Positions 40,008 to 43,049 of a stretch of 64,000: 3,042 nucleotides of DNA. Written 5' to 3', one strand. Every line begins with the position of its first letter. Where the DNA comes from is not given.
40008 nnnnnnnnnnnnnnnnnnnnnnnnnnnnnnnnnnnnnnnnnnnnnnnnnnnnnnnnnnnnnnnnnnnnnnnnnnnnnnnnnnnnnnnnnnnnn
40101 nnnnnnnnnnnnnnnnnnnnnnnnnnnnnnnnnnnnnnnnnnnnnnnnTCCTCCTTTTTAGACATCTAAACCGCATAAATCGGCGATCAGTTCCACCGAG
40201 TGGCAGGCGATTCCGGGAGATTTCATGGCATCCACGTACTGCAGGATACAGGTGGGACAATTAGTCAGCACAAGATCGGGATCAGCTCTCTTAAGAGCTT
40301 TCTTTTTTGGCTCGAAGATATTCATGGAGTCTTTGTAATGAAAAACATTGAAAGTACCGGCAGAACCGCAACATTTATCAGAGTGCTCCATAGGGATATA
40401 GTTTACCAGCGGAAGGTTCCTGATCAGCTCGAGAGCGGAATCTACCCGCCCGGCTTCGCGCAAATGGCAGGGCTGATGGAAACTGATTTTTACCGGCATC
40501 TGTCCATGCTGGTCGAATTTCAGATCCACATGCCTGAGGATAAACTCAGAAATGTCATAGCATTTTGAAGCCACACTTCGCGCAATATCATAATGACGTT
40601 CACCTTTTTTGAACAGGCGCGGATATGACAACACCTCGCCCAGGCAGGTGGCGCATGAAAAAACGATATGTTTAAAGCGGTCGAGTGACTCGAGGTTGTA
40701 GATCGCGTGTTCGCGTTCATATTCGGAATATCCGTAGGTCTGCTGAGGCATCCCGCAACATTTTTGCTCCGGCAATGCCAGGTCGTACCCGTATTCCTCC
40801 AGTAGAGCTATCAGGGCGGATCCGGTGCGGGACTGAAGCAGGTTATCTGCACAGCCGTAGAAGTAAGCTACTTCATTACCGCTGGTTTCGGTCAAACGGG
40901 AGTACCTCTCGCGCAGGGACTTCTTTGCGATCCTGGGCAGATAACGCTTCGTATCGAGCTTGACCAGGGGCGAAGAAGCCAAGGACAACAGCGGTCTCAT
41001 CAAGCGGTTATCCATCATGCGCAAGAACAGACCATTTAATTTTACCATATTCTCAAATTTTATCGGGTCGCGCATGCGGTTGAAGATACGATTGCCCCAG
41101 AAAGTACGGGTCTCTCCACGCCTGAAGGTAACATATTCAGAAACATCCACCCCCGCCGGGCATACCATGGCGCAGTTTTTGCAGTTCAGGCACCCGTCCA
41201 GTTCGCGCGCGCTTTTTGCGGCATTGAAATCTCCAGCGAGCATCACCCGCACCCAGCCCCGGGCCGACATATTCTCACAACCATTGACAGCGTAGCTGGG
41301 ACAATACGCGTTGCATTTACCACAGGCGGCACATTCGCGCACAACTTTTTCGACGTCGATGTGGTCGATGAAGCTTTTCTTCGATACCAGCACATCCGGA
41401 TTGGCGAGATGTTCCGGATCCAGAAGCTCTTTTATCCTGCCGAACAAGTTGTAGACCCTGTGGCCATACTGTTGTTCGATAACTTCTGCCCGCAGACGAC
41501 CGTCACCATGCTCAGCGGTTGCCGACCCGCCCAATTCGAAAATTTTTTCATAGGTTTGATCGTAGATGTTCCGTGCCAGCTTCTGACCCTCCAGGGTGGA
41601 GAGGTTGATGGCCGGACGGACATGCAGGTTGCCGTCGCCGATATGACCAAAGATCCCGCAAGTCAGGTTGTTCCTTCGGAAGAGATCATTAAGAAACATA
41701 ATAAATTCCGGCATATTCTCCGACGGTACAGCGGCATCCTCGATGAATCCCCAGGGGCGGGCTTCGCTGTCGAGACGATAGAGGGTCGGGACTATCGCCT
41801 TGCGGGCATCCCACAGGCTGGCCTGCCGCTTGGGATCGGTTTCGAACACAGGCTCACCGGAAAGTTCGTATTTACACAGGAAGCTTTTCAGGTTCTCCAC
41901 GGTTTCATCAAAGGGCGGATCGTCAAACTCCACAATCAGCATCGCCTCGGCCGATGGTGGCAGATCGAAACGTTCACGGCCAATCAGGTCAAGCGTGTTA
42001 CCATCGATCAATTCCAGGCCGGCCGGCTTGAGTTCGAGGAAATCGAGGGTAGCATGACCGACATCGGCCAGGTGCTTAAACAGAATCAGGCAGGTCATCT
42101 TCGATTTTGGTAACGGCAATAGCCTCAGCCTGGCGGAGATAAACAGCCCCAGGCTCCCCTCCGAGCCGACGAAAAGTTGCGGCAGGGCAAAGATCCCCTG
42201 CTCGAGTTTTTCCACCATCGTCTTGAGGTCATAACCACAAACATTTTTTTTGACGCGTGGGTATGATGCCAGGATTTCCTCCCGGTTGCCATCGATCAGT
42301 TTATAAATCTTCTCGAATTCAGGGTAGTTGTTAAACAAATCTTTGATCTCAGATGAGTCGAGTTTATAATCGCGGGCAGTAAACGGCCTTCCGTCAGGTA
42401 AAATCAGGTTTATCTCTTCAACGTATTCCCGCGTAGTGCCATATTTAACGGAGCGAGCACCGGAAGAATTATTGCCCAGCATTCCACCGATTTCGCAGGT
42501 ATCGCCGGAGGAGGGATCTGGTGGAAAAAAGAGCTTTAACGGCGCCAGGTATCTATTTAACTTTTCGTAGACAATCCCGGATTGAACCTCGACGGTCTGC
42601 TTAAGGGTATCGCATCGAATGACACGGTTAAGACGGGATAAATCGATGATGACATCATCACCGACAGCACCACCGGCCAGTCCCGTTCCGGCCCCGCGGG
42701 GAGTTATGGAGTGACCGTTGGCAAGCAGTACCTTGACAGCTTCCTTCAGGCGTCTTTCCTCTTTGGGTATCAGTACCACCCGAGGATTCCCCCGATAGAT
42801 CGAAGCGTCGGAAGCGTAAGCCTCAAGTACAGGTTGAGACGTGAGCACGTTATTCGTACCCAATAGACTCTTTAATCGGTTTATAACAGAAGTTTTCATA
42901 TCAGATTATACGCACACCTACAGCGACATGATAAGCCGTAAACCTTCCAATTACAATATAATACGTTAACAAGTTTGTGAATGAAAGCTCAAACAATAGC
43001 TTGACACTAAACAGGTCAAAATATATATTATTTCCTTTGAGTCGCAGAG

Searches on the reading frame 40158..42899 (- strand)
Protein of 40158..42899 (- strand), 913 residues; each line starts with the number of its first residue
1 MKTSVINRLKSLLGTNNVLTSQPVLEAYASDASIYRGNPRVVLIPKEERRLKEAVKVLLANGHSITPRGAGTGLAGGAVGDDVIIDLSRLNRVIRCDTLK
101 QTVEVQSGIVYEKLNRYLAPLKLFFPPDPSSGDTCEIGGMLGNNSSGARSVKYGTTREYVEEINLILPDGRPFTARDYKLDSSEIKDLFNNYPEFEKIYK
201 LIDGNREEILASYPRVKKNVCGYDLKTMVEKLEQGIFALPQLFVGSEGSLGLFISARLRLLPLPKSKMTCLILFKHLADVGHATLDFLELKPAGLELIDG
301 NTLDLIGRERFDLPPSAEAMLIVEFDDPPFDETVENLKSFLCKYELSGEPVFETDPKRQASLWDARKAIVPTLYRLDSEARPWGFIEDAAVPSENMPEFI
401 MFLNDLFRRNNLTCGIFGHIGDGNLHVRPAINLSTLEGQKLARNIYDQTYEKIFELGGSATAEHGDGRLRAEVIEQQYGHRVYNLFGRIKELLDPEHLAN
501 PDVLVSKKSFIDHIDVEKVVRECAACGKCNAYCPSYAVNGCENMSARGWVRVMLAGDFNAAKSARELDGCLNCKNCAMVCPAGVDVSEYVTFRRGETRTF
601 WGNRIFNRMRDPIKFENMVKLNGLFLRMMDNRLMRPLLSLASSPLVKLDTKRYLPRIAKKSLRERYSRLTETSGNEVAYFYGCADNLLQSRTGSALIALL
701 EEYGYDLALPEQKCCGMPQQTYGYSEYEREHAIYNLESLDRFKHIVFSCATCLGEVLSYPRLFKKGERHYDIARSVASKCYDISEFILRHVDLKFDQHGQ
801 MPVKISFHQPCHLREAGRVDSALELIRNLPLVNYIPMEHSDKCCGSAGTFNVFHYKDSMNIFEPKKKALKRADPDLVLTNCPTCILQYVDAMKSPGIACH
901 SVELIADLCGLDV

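Call 24: search_protein_families(library=pfam, proteins=[window:40158-42899:-], max_evalue=0.01)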
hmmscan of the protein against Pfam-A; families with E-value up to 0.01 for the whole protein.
window:40158-42899:- (913 aa): 10 families
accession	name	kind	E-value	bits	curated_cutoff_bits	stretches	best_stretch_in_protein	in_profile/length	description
PF02913.24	FAD-oxidase_C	-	5e-47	161.1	21.2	1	264-502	2-246/248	FAD linked oxidases, C-terminal domain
PF01565.28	FAD_binding_4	-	1.7e-35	122.1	26.4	1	39-173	1-136/139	FAD binding domain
PF02754.22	CCG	-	3.4e-22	78.8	20.6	2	806-887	2-83/85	Cysteine-rich domain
PF13534.11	Fer4_17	-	2e-07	31.9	22.2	1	522-585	1-61/61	4Fe-4S dicluster domain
PF13183.11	Fer4_8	-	4e-07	30.9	27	1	520-584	2-68/68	4Fe-4S dicluster domain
PF13237.11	Fer4_10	-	1.7e-06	28.3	25.5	1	565-585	4-26/53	4Fe-4S dicluster domain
PF12838.12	Fer4_7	-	2.2e-05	25.2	27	1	523-584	2-52/52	4Fe-4S dicluster domain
PF13484.11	Fer4_16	-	0.00044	21.4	30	1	522-582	1-65/66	4Fe-4S double cluster binding domain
PF14697.11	Fer4_21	-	0.00075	20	35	0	568-584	6-23/59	4Fe-4S dicluster domain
PF12797.12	Fer4_2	-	0.0031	17.8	24.5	0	566-582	6-22/22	4Fe-4S binding domain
